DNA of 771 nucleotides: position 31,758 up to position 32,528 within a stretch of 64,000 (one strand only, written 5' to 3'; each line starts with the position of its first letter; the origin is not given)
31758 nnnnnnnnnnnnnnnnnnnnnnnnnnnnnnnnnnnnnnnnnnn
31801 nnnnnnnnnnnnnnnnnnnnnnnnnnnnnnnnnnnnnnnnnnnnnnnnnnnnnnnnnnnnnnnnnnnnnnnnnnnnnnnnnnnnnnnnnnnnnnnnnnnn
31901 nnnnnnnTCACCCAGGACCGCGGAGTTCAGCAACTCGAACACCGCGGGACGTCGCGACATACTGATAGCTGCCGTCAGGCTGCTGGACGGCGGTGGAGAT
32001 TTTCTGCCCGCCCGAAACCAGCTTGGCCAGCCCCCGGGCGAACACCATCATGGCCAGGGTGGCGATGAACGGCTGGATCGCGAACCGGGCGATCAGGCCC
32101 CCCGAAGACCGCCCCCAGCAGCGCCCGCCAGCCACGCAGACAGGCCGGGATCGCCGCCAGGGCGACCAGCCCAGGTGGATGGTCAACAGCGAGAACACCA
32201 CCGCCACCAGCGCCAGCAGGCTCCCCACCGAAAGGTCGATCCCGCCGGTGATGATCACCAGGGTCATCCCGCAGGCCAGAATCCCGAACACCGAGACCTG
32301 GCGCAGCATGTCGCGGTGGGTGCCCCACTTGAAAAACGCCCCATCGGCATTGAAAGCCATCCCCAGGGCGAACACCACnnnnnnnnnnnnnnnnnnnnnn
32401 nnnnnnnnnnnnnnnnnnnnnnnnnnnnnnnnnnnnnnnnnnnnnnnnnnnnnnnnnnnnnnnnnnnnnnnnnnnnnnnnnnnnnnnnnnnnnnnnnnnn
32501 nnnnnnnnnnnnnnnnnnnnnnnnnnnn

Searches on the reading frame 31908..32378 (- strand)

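Call 20: search_protein_families(library=pfam, proteins=[window:31908-32378:-], max_evalue=0.01)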
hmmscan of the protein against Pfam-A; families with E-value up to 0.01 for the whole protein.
window:31908-32378:- (156 aa): 2 families
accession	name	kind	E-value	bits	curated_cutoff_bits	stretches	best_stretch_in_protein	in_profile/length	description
PF02653.21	BPD_transp_2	-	1.4e-15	57.6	26.8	1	24-138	5-120/269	Branched-chain amino acid transport system / permease component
PF19733.4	DUF6223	-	0.0085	16.8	27.4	1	28-78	45-95/98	Family of unknown function (DUF6223)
